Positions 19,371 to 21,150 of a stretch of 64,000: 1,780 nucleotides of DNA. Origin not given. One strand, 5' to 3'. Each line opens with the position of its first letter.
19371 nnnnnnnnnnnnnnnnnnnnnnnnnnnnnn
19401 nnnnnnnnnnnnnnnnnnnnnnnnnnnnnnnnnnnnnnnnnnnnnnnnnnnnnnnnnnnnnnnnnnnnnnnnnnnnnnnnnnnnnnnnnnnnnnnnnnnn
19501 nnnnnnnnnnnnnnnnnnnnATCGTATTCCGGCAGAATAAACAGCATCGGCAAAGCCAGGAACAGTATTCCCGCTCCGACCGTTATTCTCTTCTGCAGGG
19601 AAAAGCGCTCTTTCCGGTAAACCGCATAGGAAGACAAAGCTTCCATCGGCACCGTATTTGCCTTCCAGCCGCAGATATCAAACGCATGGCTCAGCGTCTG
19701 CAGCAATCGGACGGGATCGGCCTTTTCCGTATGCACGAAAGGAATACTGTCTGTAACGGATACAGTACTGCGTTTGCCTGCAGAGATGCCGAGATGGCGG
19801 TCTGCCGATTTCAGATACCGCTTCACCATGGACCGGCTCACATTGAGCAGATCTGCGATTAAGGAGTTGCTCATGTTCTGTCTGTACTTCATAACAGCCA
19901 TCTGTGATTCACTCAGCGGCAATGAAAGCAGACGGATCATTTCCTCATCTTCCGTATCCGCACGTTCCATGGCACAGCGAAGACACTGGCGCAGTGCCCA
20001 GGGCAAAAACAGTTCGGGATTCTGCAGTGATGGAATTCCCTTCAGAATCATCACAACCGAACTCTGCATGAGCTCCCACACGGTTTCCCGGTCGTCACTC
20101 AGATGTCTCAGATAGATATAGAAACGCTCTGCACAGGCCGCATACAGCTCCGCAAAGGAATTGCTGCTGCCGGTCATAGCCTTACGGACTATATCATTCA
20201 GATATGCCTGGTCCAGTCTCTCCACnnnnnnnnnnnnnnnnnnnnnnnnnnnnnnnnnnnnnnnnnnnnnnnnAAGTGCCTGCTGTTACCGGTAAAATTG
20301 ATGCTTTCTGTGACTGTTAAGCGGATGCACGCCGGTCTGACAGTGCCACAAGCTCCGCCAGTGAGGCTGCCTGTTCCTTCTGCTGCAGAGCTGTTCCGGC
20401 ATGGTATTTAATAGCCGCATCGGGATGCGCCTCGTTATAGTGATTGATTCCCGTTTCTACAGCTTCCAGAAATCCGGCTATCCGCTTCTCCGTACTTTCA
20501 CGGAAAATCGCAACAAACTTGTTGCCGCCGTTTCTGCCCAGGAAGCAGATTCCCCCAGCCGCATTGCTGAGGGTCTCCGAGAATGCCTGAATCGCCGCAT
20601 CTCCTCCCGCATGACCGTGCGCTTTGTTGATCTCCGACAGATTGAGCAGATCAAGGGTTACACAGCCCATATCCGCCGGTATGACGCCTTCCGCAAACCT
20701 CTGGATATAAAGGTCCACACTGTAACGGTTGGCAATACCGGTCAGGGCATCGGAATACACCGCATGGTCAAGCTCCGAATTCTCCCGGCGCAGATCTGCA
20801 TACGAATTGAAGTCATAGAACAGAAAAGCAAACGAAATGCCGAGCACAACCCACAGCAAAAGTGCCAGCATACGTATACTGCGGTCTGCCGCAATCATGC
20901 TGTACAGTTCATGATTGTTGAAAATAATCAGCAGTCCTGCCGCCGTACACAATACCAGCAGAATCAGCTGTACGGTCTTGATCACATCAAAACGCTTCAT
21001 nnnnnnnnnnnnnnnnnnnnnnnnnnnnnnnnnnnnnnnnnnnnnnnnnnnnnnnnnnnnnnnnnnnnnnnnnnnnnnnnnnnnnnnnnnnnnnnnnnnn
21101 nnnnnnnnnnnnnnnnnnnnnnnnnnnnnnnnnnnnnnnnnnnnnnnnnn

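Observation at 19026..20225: One-component ECF-sigma-like protein with TM helix and extracellular domain; very short sigma2-sigma4 linker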

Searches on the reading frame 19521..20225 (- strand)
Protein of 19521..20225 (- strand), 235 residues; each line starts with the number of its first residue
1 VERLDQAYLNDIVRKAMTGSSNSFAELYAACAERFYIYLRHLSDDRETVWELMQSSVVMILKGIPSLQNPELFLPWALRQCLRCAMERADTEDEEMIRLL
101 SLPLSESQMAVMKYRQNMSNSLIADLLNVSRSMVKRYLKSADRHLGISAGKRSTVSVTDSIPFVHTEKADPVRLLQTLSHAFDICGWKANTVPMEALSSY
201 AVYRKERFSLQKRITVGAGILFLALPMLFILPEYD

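Call 41: predict_structure(alignment_id=A3)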
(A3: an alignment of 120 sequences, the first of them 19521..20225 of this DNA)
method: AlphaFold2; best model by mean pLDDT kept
length: 235 residues; sequences in the alignment: 120
mean_pLDDT: 87.9   pTM: 0.80
mean pLDDT of the five models: 87.9, 87.5, 86.7, 86.2, 86.0
residues with pLDDT >= 90: 164; 70-90: 36; 50-70: 34; < 50: 1
segments of 3 or more residues with pLDDT < 50: none
pLDDT, mean of each block of 10 residues (from residue 1): 90 96 95 96 95 98 97 98 94 88 97 94 96 97 80 53 73 95 89 70 69 90 87 59
secondary structure, 60 per line:
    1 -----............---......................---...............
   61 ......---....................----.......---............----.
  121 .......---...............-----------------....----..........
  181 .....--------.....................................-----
elements in order: H6-17 H21-42 H46-66 H70-89 H94-100 H104-115 H120-127 H131-145 H163-166 H171-185 H194-230

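Call 44: fold_search(model_id=the predicted structure, library=pdb)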
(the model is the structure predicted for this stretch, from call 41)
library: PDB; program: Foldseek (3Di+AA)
matches with E <= 10: 419; with E <= 0.001: 3
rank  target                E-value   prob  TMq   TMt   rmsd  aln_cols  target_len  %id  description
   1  5wuq_A                2.4e-04  1.00  0.36  0.51   9.4       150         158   18  Crystal structure of SigW in complex with its anti-sigma RsiW, a zinc binding form (released 2017-03-29)
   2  5wuq_B                2.7e-04  1.00  0.35  0.52   8.4       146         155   17  Crystal structure of SigW in complex with its anti-sigma RsiW, a zinc binding form (released 2017-03-29)
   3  5wur_A                3.5e-04  1.00  0.36  0.52   8.5       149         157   17  Crystal structure of SigW in complex with its anti-sigma RsiW, an oxdized form (released 2017-03-29)
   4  4cxf_A                1.0e-03  1.00  0.36  0.52   9.1       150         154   17  Structure of CnrH in complex with the cytosolic domain of CnrY (released 2014-04-30)
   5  8z6g_B                1.5e-03  1.00  0.32  0.44  14.0       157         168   13  the AlgU-MucAcyto complex structure in Pseudomonas aeruginosa (released 2024-05-08)
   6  4nqw_A                1.6e-03  1.00  0.34  0.51  12.7       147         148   19  Structure of Mycobacterium tuberculosis extracytoplasmic function sigma factor SigK in complex with the cytosolic doma (released 2014-01-22)
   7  8z6g_D                3.8e-03  1.00  0.32  0.44  14.0       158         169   13  the AlgU-MucAcyto complex structure in Pseudomonas aeruginosa (released 2024-05-08)
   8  1or7_A                3.8e-03  1.00  0.32  0.42  14.2       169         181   13  Crystal Structure of Escherichia coli sigmaE with the Cytoplasmic Domain of its Anti-sigma RseA (released 2003-04-15)
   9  1or7_B                4.2e-03  1.00  0.34  0.48  13.4       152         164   14  Crystal Structure of Escherichia coli sigmaE with the Cytoplasmic Domain of its Anti-sigma RseA (released 2003-04-15)
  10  7qh5_A                6.6e-03  1.00  0.31  0.24   9.3       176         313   15  The crystal structure of the sigma factor SigG1 from Streptomyces tsukubaensis NRRL18488 (released 2022-12-21)
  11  5ipl_F                6.6e-03  0.92  0.27  0.24  30.3       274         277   15  SigmaS-transcription initiation complex with 4-nt nascent RNA (released 2016-03-30)
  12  9m9e_F                8.8e-03  1.00  0.30  0.38  23.2       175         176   16  Structural Basis of Pausing During Transcription Initiation in Mycobacterium tuberculosis (released 2026-01-14)
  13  6dxo_A                1.1e-02  1.00  0.31  0.51  16.4       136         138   16  1.8 A structure of RsbN-BldN complex. (released 2018-07-11)
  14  6dv9_F                1.7e-02  0.96  0.20  0.26  28.1       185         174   16  Crystal structure of Mycobacterium tuberculosis transcription initiation complex(ECF sigma factor L) containing 5nt RN (released 2019-02-20)
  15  6in7_B                1.8e-02  1.00  0.32  0.42  13.9       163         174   13  Crystal structure of AlgU in complex with MucA(cyto) (released 2019-07-24)
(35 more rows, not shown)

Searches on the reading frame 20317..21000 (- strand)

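Call 22: search_protein_families(library=pfam, proteins=[window:20317-21000:-], max_evalue=0.01)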
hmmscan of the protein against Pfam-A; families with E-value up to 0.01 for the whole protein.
window:20317-21000:- (227 aa): 1 family
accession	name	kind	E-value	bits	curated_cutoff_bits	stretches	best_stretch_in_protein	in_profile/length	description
PF00990.26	GGDEF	-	6.2e-16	59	23.8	1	82-223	2-149/161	Diguanylate cyclase, GGDEF domain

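Call 32: search_protein_families(library=ncbifam, proteins=[window:20317-21000:-], max_evalue=0.01)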
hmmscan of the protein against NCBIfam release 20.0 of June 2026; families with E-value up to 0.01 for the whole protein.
window:20317-21000:- (227 aa): 21 families
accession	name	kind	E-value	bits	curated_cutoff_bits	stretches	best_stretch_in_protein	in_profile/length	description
NF007423.1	PRK09966.1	equivalog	1.6e-13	50.4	325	1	67-222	225-383/390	diguanylate cyclase DgcN/YfiN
TIGR00254.1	GGDEF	domain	5.6e-12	45.7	37.4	1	78-223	2-151/168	diguanylate cyclase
NF007474.0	PRK10060.1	equivalog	1.1e-11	43.7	782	1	69-174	225-330/663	cyclic di-GMP phosphodiesterase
NF038266.1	diguan_SiaD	equivalog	2.7e-11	43.4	290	1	69-208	82-225/252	biofilm regulation diguanylate cyclase SiaD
NF040885.1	diguan_DgcJ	equivalog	3.6e-10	39.3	500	1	61-223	328-480/493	diguanylate cyclase DgcJ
NF047872.1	GGDEF_GdpS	equivalog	3.9e-10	39.5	400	1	8-187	125-295/355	GGDEF domain-containing protein GdpS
NF007135.0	PRK09581.1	equivalog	4.1e-10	39.1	474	1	76-181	288-394/457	PleD family two-component system response regulator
NF007380.0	PRK09894.1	equivalog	6.5e-09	35.6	256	1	81-223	129-271/296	diguanylate cyclase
NF045675.1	PhdiestaseDibA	equivalog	9.5e-09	34.1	980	1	66-173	188-298/623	phosphodiesterase DibA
NF007599.0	PRK10245.1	equivalog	1.2e-07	30.6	402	1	41-203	172-335/371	diguanylate cyclase AdrA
NF051473.1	DigCycDgcsShew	equivalog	2.6e-07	30.3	400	1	80-171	134-227/291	diguanylate cyclase DgcS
NF008467.0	PRK11359.1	equivalog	2e-06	26.1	857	1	75-181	370-475/800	oxygen-sensing cyclic-di-GMP phosphodiesterase DosP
NF045673.1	c-di-GMPRcptLapD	equivalog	5.9e-06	24.9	1020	1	74-212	229-374/647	cyclic di-GMP receptor LapD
NF053781.1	cdiGMPphdstlr2612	equivalog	6.4e-06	24.1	1600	1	75-170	834-932/1268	Tlr1612 family c-di-GMP phosphodiesterase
NF047654.1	DiguCycDgcRLepto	equivalog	8.2e-06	24.9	500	1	75-222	127-279/295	diguanylate cyclase DgcR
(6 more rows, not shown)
